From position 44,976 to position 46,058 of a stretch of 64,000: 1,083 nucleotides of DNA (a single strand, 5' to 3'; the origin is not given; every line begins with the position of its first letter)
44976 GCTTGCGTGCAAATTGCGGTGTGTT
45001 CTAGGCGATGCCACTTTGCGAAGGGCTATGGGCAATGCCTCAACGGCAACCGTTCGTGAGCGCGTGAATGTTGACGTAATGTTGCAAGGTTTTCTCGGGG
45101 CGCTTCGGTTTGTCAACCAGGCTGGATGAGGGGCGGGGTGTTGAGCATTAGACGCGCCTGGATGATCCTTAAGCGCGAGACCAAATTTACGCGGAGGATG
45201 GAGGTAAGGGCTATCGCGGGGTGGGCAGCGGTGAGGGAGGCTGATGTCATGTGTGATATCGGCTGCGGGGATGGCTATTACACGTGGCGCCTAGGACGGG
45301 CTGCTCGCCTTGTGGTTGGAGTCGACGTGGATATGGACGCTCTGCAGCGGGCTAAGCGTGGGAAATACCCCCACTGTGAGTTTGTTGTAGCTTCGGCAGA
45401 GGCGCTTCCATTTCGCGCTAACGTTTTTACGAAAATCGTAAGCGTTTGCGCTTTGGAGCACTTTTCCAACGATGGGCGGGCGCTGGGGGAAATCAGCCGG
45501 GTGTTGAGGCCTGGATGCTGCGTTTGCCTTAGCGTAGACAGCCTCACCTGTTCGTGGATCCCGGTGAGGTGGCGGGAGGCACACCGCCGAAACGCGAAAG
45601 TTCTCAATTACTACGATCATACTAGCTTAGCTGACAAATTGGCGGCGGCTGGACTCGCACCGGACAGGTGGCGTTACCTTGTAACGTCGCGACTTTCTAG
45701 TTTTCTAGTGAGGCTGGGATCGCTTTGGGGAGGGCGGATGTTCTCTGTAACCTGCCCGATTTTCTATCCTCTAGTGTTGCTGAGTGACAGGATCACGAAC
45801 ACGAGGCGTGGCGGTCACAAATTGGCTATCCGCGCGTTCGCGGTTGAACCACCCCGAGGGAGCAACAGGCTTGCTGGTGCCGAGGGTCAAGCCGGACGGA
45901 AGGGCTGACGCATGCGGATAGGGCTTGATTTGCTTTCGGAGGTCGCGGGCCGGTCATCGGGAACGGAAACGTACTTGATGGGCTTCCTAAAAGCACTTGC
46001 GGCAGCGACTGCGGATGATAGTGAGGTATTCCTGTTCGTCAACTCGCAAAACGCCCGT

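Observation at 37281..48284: Six SAM-methyltransferases, including a strict GT4-MT-GT4-MT-GT4-MT alternation, in one Wzx/Wzy cluster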

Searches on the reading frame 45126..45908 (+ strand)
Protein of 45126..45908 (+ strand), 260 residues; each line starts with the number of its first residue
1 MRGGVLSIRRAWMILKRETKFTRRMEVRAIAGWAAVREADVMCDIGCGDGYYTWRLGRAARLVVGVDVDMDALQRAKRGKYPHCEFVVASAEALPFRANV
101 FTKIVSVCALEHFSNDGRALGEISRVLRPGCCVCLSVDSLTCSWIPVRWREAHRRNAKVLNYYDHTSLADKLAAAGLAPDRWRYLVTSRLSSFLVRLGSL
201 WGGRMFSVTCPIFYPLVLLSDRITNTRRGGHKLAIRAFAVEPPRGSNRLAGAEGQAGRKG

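Call 3: search_protein_families(library=pfam, proteins=[window:45126-45908:+], max_evalue=0.01)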
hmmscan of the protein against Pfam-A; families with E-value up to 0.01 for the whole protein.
window:45126-45908:+ (260 aa): 9 families
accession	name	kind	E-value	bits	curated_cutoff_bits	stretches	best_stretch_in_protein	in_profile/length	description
PF08241.18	Methyltransf_11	-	1.4e-18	67.7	21.2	1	44-131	2-91/95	Methyltransferase domain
PF13649.12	Methyltransf_25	-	5.4e-17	62.7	27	1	43-130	2-96/97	Methyltransferase domain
PF13847.12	Methyltransf_31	-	1.6e-13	51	27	1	39-136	4-110/145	Methyltransferase domain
PF13489.12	Methyltransf_23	-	3.8e-09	36.9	27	1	41-178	25-160/164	Methyltransferase domain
PF01209.24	Ubie_methyltran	-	4e-09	36.6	20.1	1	33-143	42-160/233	ubiE/COQ5 methyltransferase family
PF08242.18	Methyltransf_12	-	6.8e-09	36.8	30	1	44-132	2-97/98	Methyltransferase domain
PF24675.1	NpmA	-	4.4e-07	29.9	60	1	38-193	23-191/214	16S rRNA (adenine(1408)-N(1))-methyltransferase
PF08003.17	Methyltransf_9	-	5.7e-05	22.7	23.8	1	41-69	118-147/315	Protein of unknown function (DUF1698)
PF03141.22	Methyltransf_29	-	7.1e-05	22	23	1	39-139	118-221/506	Putative S-adenosyl-L-methionine-dependent methyltransferase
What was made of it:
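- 45126..45908 (+): MT5: canonical class I MT (DIGCGDG, GVD). Methyltransf_11, E 1.4e-18 (call 3).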

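Call 9: search_protein_families(library=ncbifam, proteins=[window:45126-45908:+], max_evalue=0.01)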
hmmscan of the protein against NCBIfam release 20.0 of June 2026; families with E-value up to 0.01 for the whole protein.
window:45126-45908:+ (260 aa): 39 families (the best 25 are shown)
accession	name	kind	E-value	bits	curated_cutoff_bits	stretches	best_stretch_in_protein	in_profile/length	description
NF045667.1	MTase_DVU1556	equivalog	1.4e-16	60.6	155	1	33-136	17-120/213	DVU_1556 family methyltransferase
NF008300.0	PRK11088.1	equivalog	3.2e-12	46.5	303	1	35-110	82-161/272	23S rRNA (guanine(745)-N(1))-methyltransferase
NF047649.1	MTase_UXPK_star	exception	5.5e-12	45.3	460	1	36-146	75-191/283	methyltransferase/UXPK-star double selenoprotein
NF045825.1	FAmtase_mtf2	equivalog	1.3e-10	40.9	400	1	40-133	64-156/248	fatty-acid O-methyltransferase Mtf2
TIGR01934.1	MenG_MenH_UbiE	subfamily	3.5e-10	39.6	158.35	1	31-144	32-151/223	ubiquinone/menaquinone biosynthesis methyltransferase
TIGR02072.1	BioC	equivalog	1.2e-09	38.4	184.95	1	41-170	37-165/244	malonyl-ACP O-methyltransferase BioC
NF007610.0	PRK10258.1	equivalog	5.4e-09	35.7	342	1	31-136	35-139/251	malonyl-ACP O-methyltransferase BioC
NF041537.1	ArsM_AhpD_UU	exception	6.3e-09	35.1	510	1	35-136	73-181/345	arsenite methyltransferase/AhpD domain selenoprotein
NF001241.0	PRK00216.1-2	equivalog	6.5e-09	35.8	327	1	32-136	45-148/231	demethylmenaquinone methyltransferase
NF045823.1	PthPhpthDimycoMt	equivalog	7e-09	35.2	300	1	40-134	72-165/256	phthiotriol/phenolphthiotriol dimycocerosates methyltransferase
NF001244.0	PRK00216.1-5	equivalog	1.3e-08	34.5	216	1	32-134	42-152/236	bifunctional demethylmenaquinone methyltransferase/2-methoxy-6-polyprenyl-1,4-benzoquinol methylase UbiE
NF008823.0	PRK11873.1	subfamily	3.6e-08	33.2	263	1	34-148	73-193/272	arsenite methyltransferase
TIGR00452.1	TIGR00452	equivalog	4.2e-08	32.4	275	1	41-133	120-217/316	tRNA 5-methoxyuridine(34)/uridine 5-oxyacetic acid(34) synthase CmoB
NF041536.1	ArsM_DUF2284_UU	exception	5e-08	31.7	575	1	36-135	74-180/459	arsenite methyltransferase/DUF2284 domain selenoprotein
NF043040.1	corrin_prot_MT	hypoth_equivalog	9.5e-08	31.7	180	1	36-141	39-153/216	corrinoid protein-associated methyltransferase CpaM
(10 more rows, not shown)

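Call 11: find_homologous_proteins(query=window:45126-45908:+, max_evalue=0.00001)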
Query window:45126-45908:+ (260 aa): 320 proteins with E <= 0.00001 among 5106 candidates; the best 120 are listed.
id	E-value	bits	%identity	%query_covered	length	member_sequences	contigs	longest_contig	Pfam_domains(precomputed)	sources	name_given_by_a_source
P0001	2.5e-170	583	100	98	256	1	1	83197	PF13847.13,PF13489.13,PF13649.13,PF24675.2,PF01209.25,PF08241.19,PF08242.19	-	-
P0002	8.7e-82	293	56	90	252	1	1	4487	PF13847.13,PF13489.13,PF08003.18,PF02353.27,PF13649.13,PF01209.25,PF08241.19,PF08242.19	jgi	-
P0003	2.1e-43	167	40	85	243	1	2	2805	PF07021.19,PF13847.13,PF13489.13,PF08003.18,PF02353.27,PF13649.13,PF03141.23,PF01728.26,PF01209.25,PF08241.19,PF08242.19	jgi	jgi:2-polyprenyl-3-methyl-5-hydroxy-6-metoxy-1,4-benzoquinol methylase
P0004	5.3e-39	152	40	85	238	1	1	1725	PF13847.13,PF13489.13,PF13649.13,PF01209.25,PF08241.19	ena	-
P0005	3.5e-37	146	38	83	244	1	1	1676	PF07021.19,PF13847.13,PF13489.13,PF08003.18,PF02353.27,PF13649.13,PF03141.23,PF01209.25,PF08241.19,PF08242.19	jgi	jgi:ubiquinone/menaquinone biosynthesis C-methylase UbiE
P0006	1.4e-34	138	37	83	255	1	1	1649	PF07021.19,PF13847.13,PF13489.13,PF08003.18,PF02353.27,PF13649.13,PF01135.26,PF03141.23,PF01209.25,PF08241.19,PF08242.19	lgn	-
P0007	4.1e-33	133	36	79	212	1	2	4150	PF13847.13,PF13489.13,PF13649.13,PF01209.25,PF08241.19,PF08242.19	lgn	-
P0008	2.2e-32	131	43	68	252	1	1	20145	PF07021.19,PF13847.13,PF13489.13,PF08003.18,PF02353.27,PF13649.13,PF03141.23,PF01209.25,PF08241.19,PF08242.19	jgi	jgi:ubiquinone/menaquinone biosynthesis C-methylase UbiE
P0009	2.0e-31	127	41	67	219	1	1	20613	PF13489.13,PF08003.18,PF02353.27,PF03141.23,PF08241.19,PF07021.19,PF13847.13,PF05175.21,PF13649.13,PF24675.2,PF01209.25,PF08242.19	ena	-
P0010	2.0e-30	124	39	80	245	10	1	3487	PF13847.13,PF13489.13,PF08003.18,PF02353.27,PF13649.13,PF03141.23,PF01209.25,PF08241.19,PF08242.19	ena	-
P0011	4.0e-29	120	38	80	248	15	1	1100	PF13847.13,PF13489.13,PF08003.18,PF13649.13,PF01209.25,PF08241.19,PF08242.19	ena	-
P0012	5.8e-29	119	37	75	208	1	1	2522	PF07021.19,PF13847.13,PF13489.13,PF08003.18,PF13649.13,PF01209.25,PF08241.19,PF08242.19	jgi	jgi:ubiquinone/menaquinone biosynthesis C-methylase UbiE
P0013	1.4e-28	118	39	68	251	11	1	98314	PF13489.13,PF08003.18,PF05724.18,PF02353.27,PF03141.23,PF08241.19,PF07021.19,PF13847.13,PF05175.21,PF13649.13,PF01135.26,PF01209.25,PF08242.19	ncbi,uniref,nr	ncbi:class I SAM-dependent methyltransferase [Polyangium sp. y55x31]|uniref:class I SAM-dependent me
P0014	5.5e-28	116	38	80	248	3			PF13847.13,PF13489.13,PF08003.18,PF02353.27,PF13649.13,PF01209.25,PF08241.19,PF08242.19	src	-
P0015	1.8e-25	108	34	80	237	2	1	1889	PF13847.13,PF13489.13,PF08003.18,PF02353.27,PF13649.13,PF01209.25,PF08241.19,PF08242.19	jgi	jgi:SAM-dependent methyltransferase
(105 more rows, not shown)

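Call 12: find_encoding_contigs(protein=P0002, flank=10000, max_places=3)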
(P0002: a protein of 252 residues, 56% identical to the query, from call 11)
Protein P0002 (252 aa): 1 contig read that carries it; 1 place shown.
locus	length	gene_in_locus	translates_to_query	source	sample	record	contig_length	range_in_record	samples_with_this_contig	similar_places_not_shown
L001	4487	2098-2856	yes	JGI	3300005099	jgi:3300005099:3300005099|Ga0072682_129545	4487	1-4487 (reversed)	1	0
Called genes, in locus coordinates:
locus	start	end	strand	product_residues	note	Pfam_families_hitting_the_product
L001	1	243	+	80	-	?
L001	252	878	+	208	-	PF05148:Methyltransf_8 (weak), PF13489:Methyltransf_23, PF08003:Methyltransf_9 (weak), PF07021:MetW, PF13847:Methyltransf_31, PF08241:Methyltransf_11, PF08242:Methyltransf_12, PF13649:Methyltransf_25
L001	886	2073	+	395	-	PF13439:Glyco_transf_4, PF13579:Glyco_trans_4_4 (weak), PF00534:Glycos_transf_1, PF13692:Glyco_trans_1_4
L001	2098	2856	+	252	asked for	PF08003:Methyltransf_9 (weak), PF13489:Methyltransf_23, PF01209:Ubie_methyltran (weak), PF02353:CMAS, PF13847:Methyltransf_31, PF08241:Methyltransf_11, PF08242:Methyltransf_12, PF13649:Methyltransf_25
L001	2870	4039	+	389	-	PF13439:Glyco_transf_4, PF13579:Glyco_trans_4_4, PF20706:GT4-conflict, PF00534:Glycos_transf_1, PF13692:Glyco_trans_1_4, PF13524:Glyco_trans_1_2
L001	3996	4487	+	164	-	?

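Call 13: find_encoding_contigs(protein=P0008, flank=10000, max_places=3)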
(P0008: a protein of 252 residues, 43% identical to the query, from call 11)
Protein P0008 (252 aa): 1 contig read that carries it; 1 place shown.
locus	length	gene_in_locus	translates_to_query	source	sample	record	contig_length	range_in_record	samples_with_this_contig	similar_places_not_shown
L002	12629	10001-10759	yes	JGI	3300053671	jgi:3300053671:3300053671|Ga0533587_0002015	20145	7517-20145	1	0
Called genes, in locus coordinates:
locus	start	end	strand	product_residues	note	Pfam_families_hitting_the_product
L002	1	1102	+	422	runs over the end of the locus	PF00464:SHMT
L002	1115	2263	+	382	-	PF00953:Glycos_transf_4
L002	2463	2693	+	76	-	PF09527:ATPase_gene1 (weak)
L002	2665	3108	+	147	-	-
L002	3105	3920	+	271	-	PF00119:ATP-synt_A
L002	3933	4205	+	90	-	PF00137:ATP-synt_C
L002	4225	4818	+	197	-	PF05405:Mt_ATP-synt_B (weak), PF00430:ATP-synt_B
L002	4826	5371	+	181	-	PF00213:OSCP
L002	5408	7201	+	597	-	PF02874:ATP-synt_ab_N, PF00006:ATP-synt_ab, PF00306:ATP-synt_ab_C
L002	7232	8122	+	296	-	PF00231:ATP-synt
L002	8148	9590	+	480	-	PF02874:ATP-synt_ab_N, PF00006:ATP-synt_ab, PF22919:ATP-synt_VA_C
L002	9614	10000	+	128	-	PF02823:ATP-synt_DE_N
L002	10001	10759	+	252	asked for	PF01209:Ubie_methyltran, PF02353:CMAS, PF03141:Methyltransf_29 (weak), PF13489:Methyltransf_23, PF13847:Methyltransf_31, PF08241:Methyltransf_11, PF08242:Methyltransf_12, PF13649:Methyltransf_25, +2 more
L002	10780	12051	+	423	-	PF00275:EPSP_synthase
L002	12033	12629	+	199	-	?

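Call 14: find_encoding_contigs(protein=P0013, flank=10000, max_places=3)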
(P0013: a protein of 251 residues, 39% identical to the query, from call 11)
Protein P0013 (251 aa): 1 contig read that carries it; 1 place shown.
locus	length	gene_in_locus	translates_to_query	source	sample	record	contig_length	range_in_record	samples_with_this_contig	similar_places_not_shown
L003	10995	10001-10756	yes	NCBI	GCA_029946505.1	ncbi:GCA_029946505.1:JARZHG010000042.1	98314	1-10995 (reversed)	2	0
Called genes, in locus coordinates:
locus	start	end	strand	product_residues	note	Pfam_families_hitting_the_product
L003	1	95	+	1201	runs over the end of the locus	PF12730:ABC2_membrane_4 (faint), PF01433:Peptidase_M1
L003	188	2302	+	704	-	PF02705:K_trans, PF22776:K_trans_C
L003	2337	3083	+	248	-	PF19458:DUF5995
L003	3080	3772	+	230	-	-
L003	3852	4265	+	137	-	PF03625:DUF302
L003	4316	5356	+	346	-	PF12902:Ferritin-like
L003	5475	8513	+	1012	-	PF00106:adh_short, PF08659:KR, PF13561:adh_short_C2, PF22622:MFE-2_hydrat-2_N, PF01575:MaoC_dehydratas, PF02036:SCP2, PF13530:SCP2_2 (faint), PF02036:SCP2, +1 more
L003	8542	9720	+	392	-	PF00108:Thiolase_N, PF02803:Thiolase_C, PF22691:Thiolase_C_1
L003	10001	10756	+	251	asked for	PF01209:Ubie_methyltran, PF08003:Methyltransf_9, PF02353:CMAS, PF03141:Methyltransf_29, PF05175:MTS, PF13489:Methyltransf_23, PF13847:Methyltransf_31, PF08241:Methyltransf_11, +5 more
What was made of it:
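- The nearest homologues of MT5 outside the clade sit in unrelated contexts: an ATP-synthase operon and a fatty-acid gene neighbourhood (calls 13, 14).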

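Call 18: search_solved_structures(query=window:45126-45908:+, max_evalue=0.001)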
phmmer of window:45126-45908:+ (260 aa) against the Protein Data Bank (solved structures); distinct sequences matched with E-value up to 0.001: 22.
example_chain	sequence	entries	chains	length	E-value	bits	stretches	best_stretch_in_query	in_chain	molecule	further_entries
3l8d_A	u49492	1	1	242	1.4e-15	60.7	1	37-138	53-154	Methyltransferase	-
6uak_A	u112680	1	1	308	1e-10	44.7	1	16-136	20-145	SAM dependent methyltransferase LahSB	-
3bus_A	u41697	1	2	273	1.3e-08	37.8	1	34-136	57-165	Methyltransferase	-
2gs9_A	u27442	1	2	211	4.3e-08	36.1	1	26-147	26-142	Hypothetical protein TT1324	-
3ege_A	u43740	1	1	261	7e-08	35.4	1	27-141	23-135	Putative methyltransferase from antibiotic biosynthesis pathway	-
1p91_A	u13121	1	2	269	2.1e-07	33.9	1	39-130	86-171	Ribosomal RNA large subunit methyltransferase A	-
7qcb_A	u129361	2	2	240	3.6e-07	33.1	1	41-138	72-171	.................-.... 27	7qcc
1ve3_A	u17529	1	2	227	3.1e-06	30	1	38-130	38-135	hypothetical protein PH0226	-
8zc8_A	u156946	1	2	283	4.3e-05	26.3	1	41-135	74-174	MitM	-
4pne_A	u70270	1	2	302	4.3e-05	26.3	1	42-133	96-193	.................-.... protein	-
21zq_A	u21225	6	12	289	4.5e-05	26.2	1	41-135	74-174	MitM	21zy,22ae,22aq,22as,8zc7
3mgg_A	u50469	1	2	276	4.6e-05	26.2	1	43-147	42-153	Methyltransferase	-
6uv6_A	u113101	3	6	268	0.00014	24.6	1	25-135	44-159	D-glucose O-methyltransferase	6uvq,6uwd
3ccf_A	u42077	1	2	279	0.00021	24.1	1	40-130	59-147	Cyclopropane-fatty-acyl-phospholipid synthase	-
8ys9_A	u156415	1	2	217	0.00021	24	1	42-195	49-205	Phosphatidylethanolamine N-methyltransferase/phosphatidyl-N-methylethanolamine N-methyltra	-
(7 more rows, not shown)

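Call 87: find_encoding_contigs(protein=P0001, flank=1000, max_places=2)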
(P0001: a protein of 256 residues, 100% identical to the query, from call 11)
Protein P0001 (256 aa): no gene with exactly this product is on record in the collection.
